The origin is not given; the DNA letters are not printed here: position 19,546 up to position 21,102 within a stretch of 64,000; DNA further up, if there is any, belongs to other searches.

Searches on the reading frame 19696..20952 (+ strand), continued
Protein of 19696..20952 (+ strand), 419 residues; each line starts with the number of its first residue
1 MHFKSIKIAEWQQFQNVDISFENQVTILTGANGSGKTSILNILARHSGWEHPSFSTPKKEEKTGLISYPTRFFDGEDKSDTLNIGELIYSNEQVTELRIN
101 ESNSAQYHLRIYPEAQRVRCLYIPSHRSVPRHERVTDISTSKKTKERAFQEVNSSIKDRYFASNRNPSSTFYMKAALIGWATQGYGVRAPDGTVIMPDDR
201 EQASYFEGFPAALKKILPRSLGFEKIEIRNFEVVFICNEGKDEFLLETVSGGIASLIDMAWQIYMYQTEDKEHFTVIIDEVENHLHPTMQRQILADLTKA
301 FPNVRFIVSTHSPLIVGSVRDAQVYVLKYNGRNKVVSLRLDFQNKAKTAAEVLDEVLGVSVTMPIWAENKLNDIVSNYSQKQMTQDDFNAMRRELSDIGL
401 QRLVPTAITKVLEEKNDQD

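Call 36: find_related_loci(query=A1, collection=viral_contigs, flank=4000)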
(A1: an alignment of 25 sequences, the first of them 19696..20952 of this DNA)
Query A1 (419 aa) in viral_contigs; peptide patterns used: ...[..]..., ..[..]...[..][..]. (x = any residue, [..] = any of these).
557 stretches matched a pattern; 44 encode a relative of the query (tblastn E <= 1e-3); 44 distinct loci.
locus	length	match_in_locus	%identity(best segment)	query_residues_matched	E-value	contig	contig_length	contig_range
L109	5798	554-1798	53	1-417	1e-156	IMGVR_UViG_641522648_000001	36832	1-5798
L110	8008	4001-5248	51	1-418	4e-150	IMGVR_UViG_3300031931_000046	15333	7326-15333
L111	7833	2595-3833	50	1-415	2e-129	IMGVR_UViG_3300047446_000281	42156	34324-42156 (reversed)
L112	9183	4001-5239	49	1-415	1e-128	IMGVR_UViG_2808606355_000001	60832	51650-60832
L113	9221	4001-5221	41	6-419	4e-102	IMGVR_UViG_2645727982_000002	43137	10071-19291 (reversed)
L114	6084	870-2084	41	1-415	7e-100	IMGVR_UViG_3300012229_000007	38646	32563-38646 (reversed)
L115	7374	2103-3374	38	1-413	1e-88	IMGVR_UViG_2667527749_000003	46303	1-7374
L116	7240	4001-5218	38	1-413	2e-87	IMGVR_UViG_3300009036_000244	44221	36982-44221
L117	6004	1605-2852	35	3-419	2e-82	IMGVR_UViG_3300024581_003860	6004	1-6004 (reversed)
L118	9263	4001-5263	38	3-417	2e-83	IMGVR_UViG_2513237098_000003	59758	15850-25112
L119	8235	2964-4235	38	1-413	1e-89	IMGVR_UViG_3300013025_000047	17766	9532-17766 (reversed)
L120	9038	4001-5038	23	1-359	2e-16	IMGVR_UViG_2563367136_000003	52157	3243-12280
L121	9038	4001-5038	24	1-359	3e-16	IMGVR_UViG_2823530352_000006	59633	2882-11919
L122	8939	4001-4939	24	1-327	1e-15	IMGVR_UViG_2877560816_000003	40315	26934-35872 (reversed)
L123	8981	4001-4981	26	6-332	2e-15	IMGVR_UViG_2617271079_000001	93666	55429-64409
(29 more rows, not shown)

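Call 48: search_solved_structures(query=A1, max_evalue=0.001, show_alignments=0)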
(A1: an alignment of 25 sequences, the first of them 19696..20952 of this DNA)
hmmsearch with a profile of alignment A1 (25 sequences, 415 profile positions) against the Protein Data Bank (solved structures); distinct sequences matched with E-value up to 0.001: 22.
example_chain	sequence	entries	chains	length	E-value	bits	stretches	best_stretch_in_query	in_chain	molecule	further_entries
9kjx_B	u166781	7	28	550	8.6e-27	97.4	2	226-367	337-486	AAA family ATPase | Retron I-A effector PtuA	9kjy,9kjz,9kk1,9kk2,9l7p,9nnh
9nnk_C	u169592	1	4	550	3.1e-26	95.6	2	226-367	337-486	Retreon I-A effector PtuA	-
9nnb_C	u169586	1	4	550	4.7e-26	95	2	226-367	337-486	Retron I-A effector PtuA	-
9vh1_D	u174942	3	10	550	6.3e-26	94.6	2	230-367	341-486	Retron Ec78 probable ATPase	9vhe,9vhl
9u9y_A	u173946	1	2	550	7.1e-26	94.4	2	226-367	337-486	AAA family ATPase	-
22bu_B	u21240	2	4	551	1.1e-24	90.5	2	230-373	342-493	AAA family ATPase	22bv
22et_E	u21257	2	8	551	1.5e-23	86.8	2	230-373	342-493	PtuA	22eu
9vkz_A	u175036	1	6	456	2.4e-23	86.1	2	230-323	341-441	Retron Ec78 probable ATPase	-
8ee4_A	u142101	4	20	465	2.6e-22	82.7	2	270-360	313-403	PtuA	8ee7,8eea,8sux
9n69_A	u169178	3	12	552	3.9e-20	75.5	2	273-330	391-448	AAA family ATPase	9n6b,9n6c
9e8z_C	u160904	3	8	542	2e-18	69.9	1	271-330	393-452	Retron Ec83 probable ATPase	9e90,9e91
9o4a_A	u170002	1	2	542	2.7e-16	62.8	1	271-330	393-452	Retron Ec83 probable ATPase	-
8ux9_B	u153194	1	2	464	6.4e-09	38.6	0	265-320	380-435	AriA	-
8v45_A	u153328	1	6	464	6.6e-09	38.5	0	265-320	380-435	AriA antitoxin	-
8wy4_A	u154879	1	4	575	2.1e-08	36.9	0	258-337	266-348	Endonuclease GajA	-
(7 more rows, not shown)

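Call 61: search_dna_similar(query=window:19696-20952:+, collection=plasmids, mode=protein, max_evalue=1e-30, max_rows=15)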
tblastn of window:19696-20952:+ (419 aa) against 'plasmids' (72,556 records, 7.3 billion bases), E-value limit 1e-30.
Records with a match: 13; places in all: 14; records where one place covers at least 80% of the query: 12.
Best place of each record, by identity: <60% 13.
By first word of the organism name: Bacillus 10; Azoarcus 1; Vibrio 1; Paraglaciecola 1.
By predicted mobility (MOB-suite, as given by PLSDB): non-mobilizable 11; mobilizable 1; conjugative 1.
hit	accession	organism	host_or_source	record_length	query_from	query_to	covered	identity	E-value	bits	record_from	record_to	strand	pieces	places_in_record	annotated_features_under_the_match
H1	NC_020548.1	Azoarcus sp. KH32C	-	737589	1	415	99%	49.4%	5e-124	402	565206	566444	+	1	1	AAA family ATPase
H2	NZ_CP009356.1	Vibrio tubiashii ATCC 19109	Mercenaria mercenaria,Larvae from hard ...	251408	3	419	100%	42.8%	7e-105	347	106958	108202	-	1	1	AAA family ATPase | HNH endonuclease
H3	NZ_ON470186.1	Bacillus thuringiensis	-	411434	1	408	97%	40.3%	1e-90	306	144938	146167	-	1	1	AAA family ATPase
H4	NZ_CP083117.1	Bacillus thuringiensis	whole organism,Biopesticide Delfin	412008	1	408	97%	40.3%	1e-90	306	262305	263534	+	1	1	AAA family ATPase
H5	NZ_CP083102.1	Bacillus thuringiensis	whole organism,Biopesticide DiPel DF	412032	1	408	97%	40.3%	1e-90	306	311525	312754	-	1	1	AAA family ATPase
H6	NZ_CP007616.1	Bacillus thuringiensis serovar kurstaki str. YBT-1520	-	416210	1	408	97%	40.3%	1e-90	306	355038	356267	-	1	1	AAA family ATPase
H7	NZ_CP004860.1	Bacillus thuringiensis serovar kurstaki str. YBT-1520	soil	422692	1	408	97%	40.3%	1e-90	306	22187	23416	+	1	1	AAA family ATPase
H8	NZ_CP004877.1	Bacillus thuringiensis serovar kurstaki str. HD-1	soil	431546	1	408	97%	40.3%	1e-90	306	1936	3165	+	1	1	AAA family ATPase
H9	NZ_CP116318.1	Bacillus thuringiensis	soil sample,soil sample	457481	1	408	97%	40.3%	1e-90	306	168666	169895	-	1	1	AAA family ATPase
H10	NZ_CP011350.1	Bacillus thuringiensis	tobacco,single cell,roots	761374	1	408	97%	40.3%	1e-90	306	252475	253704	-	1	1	AAA family ATPase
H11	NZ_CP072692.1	Bacillus thuringiensis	whole organism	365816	1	408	97%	37.1%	3e-81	280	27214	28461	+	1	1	AAA family ATPase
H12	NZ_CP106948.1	Bacillus thuringiensis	BGSC database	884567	1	408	97%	37.1%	3e-81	280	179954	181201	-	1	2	AAA family ATPase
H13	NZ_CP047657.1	Paraglaciecola mesophila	Neopyropia tenera,whole organism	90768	106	413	74%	47.4%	1e-75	263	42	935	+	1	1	AAA family ATPase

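Call 62: search_dna_similar(query=window:19696-20952:+, collection=phages, mode=protein, max_evalue=1e-20, max_rows=10)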
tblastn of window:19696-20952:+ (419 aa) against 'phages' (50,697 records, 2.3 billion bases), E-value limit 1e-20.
No match.

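Call 64: predict_structure(alignment_id=A1)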
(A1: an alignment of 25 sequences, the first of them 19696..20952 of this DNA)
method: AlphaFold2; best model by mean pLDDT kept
length: 419 residues; sequences in the alignment: 25
mean_pLDDT: 81.7   pTM: 0.80
mean pLDDT of the five models: 81.7, 81.5, 80.8, 79.5, 78.2
residues with pLDDT >= 90: 142; 70-90: 202; 50-70: 67; < 50: 8
segments of 3 or more residues with pLDDT < 50: 358-360
pLDDT, mean of each block of 10 residues (from residue 1): 91 87 91 85 88 57 55 63 89 87 65 83 83 78 89 86 74 91 89 89 94 92 92 92 89 90 89 92 85 90 94 77 87 85 59 56 69 81 80 79 73 65
secondary structure, 60 per line:
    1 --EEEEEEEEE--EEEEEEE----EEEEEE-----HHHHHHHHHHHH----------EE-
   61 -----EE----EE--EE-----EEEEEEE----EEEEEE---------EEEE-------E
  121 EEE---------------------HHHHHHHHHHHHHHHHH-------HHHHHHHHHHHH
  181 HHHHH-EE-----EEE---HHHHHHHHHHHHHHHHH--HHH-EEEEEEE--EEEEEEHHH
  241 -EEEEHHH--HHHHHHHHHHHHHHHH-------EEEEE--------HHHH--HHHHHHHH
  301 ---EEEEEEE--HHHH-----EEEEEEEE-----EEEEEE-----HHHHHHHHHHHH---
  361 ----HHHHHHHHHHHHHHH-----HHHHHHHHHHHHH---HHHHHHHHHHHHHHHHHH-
elements in order: E3-11 E14-20 E25-30 H36-47 E83-89 E94-99 E109-112 E120-123 H145-161 H169-185 E194-196 H200-216 E223-229 E232-237 E242-245 H251-266 E274-278 H287-290 H293-300 E304-310 H313-316 E322-329 E335-340 H346-357 H365-379 H385-397 H401-418

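Call 67: fold_search(model_id=the predicted structure, library=pdb)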
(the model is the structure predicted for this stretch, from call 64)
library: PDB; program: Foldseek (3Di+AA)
matches with E <= 10: 1518; with E <= 0.001: 609
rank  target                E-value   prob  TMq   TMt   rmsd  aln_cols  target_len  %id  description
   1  9kjx_E                3.0e-16  1.00  0.49  0.41  16.4       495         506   18  Cryo-EM structure of the Retron-Eco7 complex (state 1) (released 2025-11-12)
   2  9kk2_E                8.1e-16  1.00  0.49  0.41  16.2       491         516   17  Cryo-EM structure of the Retron-Eco7 complex (state 5) (released 2025-11-12)
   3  9kjy_E                9.1e-16  1.00  0.48  0.41  16.2       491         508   17  Cryo-EM structure of the Retron-Eco7 complex (state 2) (released 2025-11-12)
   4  9nnb_F                1.0e-15  1.00  0.51  0.42  14.2       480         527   16  Cryo-EM structure of the Retron Ec78 complex, PtuA:PtuB:RT (4:2:1) (released 2025-10-08)
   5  9nnb_D                3.3e-15  1.00  0.54  0.46  13.1       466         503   17  Cryo-EM structure of the Retron Ec78 complex, PtuA:PtuB:RT (4:2:1) (released 2025-10-08)
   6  8eea_D                3.3e-15  1.00  0.50  0.47  14.1       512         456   17  Structure of E.coli Septu (PtuAB) complex (released 2023-12-27)
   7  9kjz_B                5.5e-15  1.00  0.52  0.42  16.4       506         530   14  Cryo-EM structure of the Retron-Eco7 complex (state 3) (released 2025-11-12)
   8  8eea_C                5.8e-15  1.00  0.53  0.50  12.9       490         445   16  Structure of E.coli Septu (PtuAB) complex (released 2023-12-27)
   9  9kjx_D                6.2e-15  1.00  0.50  0.40  16.2       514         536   16  Cryo-EM structure of the Retron-Eco7 complex (state 1) (released 2025-11-12)
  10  8eea_B                6.9e-15  1.00  0.53  0.59   7.2       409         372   17  Structure of E.coli Septu (PtuAB) complex (released 2023-12-27)
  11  9n69_A                7.3e-15  1.00  0.47  0.39  16.9       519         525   16  Structure of the retron IA complex with HNH nuclease in the "down" orientation (released 2025-04-23)
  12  9n6b_B                7.7e-15  1.00  0.45  0.38  18.5       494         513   17  Structure of the retron IA complex with HNH nuclease in the "up" orientation (released 2025-04-23)
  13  9kjy_D                1.2e-14  1.00  0.49  0.40  16.4       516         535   16  Cryo-EM structure of the Retron-Eco7 complex (state 2) (released 2025-11-12)
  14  8sux_C                1.4e-14  1.00  0.53  0.59   9.6       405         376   16  Structure of E. coli PtuA hexamer (released 2024-01-10)
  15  9kjx_B                1.4e-14  1.00  0.52  0.42  16.4       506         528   14  Cryo-EM structure of the Retron-Eco7 complex (state 1) (released 2025-11-12)
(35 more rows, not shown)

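Call 75: get_annotated_region(hit=H3, flank=3000)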
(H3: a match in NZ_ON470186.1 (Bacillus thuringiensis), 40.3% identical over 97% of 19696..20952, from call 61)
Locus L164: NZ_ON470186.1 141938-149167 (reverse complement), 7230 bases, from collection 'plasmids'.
description: Bacillus thuringiensis strain SY27.1 plasmid pSY27.1_12, complete sequence
organism: Bacillus thuringiensis (NCBI taxid 1428)
taxonomy: Bacteria; Bacillota; Bacilli; Bacillales; Bacillaceae; Bacillus; Bacillus thuringiensis
host: -; source: -; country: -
typing (MOB-suite, as given by PLSDB): non-mobilizable; replicon rep_cluster_125,rep_cluster_1721; mating-pair formation MPF_T
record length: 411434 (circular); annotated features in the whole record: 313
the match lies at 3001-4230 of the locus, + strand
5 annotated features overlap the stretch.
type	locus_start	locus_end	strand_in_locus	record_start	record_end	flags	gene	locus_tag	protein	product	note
CDS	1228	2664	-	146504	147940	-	-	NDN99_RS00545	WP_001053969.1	IS4-like element IS231C family transposase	GO:0006313 - DNA transposition [Evidence IEA]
CDS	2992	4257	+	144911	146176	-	-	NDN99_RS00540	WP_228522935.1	AAA family ATPase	-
CDS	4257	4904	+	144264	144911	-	-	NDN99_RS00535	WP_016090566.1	HNH endonuclease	-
CDS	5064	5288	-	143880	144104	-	-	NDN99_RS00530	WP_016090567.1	hypothetical protein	-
CDS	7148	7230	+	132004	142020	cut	-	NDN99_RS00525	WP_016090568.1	type I polyketide synthase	-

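Call 82: search_protein_representatives(protein=window:19696-20952:+)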
Query: 419 residues. Proteins with E-value up to 0.001 (for the whole library): 14930; up to 1e-10: 2993; up to 1e-30: 272. The best 150 are listed.
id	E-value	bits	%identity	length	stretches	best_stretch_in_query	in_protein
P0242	1.3e-119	415.9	49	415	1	2-414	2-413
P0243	1.1e-115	403.0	49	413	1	2-411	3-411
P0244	3.2e-111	388.3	52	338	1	1-330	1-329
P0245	5.2e-100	351.4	45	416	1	1-417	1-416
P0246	1.8e-99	349.6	51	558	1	1-372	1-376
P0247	1.4e-97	343.4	44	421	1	2-413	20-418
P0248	3.0e-97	342.3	44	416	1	1-415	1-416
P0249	1.0e-95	337.2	44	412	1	1-408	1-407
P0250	1.5e-95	336.7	61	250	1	169-412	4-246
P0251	5.0e-93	328.4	44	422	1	3-412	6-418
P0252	8.6e-93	327.6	43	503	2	70-413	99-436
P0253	1.4e-92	326.9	43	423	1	2-418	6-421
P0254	1.5e-91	323.5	44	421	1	8-417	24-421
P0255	2.4e-91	322.9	45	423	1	3-418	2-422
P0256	1.1e-90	320.7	43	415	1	1-417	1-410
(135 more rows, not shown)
